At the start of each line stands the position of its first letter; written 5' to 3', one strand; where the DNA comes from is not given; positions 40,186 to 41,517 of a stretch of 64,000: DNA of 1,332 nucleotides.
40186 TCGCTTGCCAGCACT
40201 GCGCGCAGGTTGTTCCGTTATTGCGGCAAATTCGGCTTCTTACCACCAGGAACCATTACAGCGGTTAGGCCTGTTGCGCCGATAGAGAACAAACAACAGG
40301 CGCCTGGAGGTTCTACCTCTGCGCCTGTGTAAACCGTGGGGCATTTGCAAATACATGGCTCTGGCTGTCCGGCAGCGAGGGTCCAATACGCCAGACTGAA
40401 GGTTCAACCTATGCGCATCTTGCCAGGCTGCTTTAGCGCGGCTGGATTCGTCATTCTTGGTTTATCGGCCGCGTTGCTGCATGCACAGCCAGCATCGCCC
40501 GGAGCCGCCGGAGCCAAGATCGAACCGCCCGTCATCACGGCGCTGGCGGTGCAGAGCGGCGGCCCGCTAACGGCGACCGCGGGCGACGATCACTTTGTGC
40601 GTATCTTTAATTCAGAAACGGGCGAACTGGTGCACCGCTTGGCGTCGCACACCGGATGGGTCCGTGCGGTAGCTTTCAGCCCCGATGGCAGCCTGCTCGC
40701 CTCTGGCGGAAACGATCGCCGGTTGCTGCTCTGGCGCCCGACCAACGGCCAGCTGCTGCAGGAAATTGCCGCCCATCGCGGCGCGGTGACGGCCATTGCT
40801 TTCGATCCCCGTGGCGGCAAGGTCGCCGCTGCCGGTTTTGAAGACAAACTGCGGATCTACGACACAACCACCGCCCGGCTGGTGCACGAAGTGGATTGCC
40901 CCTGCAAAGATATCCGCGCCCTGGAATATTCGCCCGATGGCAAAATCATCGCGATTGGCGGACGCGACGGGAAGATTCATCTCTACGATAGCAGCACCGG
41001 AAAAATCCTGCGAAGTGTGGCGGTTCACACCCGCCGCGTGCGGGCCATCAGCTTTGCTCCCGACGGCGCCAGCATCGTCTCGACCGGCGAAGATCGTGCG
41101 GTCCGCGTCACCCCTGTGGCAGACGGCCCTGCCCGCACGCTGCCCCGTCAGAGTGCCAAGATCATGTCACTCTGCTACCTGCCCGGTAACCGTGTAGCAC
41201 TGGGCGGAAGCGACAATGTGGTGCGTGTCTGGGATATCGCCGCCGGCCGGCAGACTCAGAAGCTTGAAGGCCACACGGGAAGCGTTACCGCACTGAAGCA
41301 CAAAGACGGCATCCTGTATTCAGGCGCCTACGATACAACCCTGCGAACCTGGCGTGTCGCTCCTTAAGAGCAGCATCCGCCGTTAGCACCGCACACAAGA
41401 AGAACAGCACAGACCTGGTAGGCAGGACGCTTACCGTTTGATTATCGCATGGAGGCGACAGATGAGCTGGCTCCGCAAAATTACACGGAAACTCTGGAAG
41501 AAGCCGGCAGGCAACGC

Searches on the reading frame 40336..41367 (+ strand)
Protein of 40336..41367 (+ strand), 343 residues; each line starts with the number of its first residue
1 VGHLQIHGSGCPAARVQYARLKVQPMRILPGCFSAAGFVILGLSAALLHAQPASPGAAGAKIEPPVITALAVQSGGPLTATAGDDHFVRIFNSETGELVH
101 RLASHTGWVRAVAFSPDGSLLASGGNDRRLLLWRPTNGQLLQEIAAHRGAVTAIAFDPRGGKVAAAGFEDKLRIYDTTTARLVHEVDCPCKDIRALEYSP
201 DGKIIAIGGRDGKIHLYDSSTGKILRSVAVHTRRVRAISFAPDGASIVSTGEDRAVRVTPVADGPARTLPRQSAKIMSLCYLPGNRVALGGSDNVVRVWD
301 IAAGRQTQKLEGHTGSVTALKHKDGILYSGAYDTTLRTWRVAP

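Call 6: search_protein_families(library=pfam, proteins=[window:40336-41367:+], max_evalue=0.001)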
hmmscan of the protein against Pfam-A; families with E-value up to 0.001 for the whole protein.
window:40336-41367:+ (343 aa): 46 families (the best 25 are shown)
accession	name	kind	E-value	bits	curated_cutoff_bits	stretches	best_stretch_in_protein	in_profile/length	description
PF00400.38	WD40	-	1.6e-47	158.3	27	3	96-133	1-38/39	WD domain, G-beta repeat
PF25173.1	Beta-prop_WDR3_1st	-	2e-46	158.4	154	2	163-341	2-184/184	WDR3 first beta-propeller domain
PF25174.1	Beta-prop_THOC3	-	3.4e-46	157.9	305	1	105-341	1-242/272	THOC3 beta-propeller domain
PF24814.1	WD40_Prp19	-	1.3e-44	152.8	320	2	63-258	5-203/281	Prp19 WD40 domain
PF24807.1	WD40_CDC20-Fz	-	1.8e-36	126.4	200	2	163-341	22-209/292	CDC20/Fizzy WD40 domain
PF24817.1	WD40_WDHD1_1st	-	4.3e-32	111.9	109.9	3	70-188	50-168/291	WDHD1 first WD40 domain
PF25175.1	Beta-prop_WDR5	-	8.1e-32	111.1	250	2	67-232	55-221/296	WDR5 beta-propeller domain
PF23414.1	Beta-prop_EML_2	-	3.4e-30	105.8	90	2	68-178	2-111/266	Echinoderm microtubule-associated protein second beta-propeller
PF25172.1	Beta-prop_WDR3_2nd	-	1.3e-28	100.5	140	3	166-258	16-106/293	WDR3 second beta-propeller domain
PF12894.13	ANAPC4_WD40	-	2.1e-25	89.2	22.9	2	192-240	40-88/91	Anaphase-promoting complex subunit 4 WD40 domain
PF24796.1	WDR55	-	3e-25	89.3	200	2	193-340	10-165/296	WDR55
PF25168.1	Beta-prop_WDR36-Utp21_2nd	-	3.7e-24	86.1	84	2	144-260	153-268/335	WDR36/Utp21 second beta-propeller domain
PF25391.1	WD40_Gbeta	-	5.7e-23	81.9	150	2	193-341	58-213/340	G protein beta WD-40 repeat protein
PF25047.1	Beta-prop_TEP1_2nd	-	7.1e-22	78.2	89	2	229-340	87-203/255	TEP-1 second beta-propeller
PF25171.1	Beta-prop_WDR36-Utp21_1st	-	3.3e-21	76.3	80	1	169-339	129-263/266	WDR36/Utp21 first beta-propeller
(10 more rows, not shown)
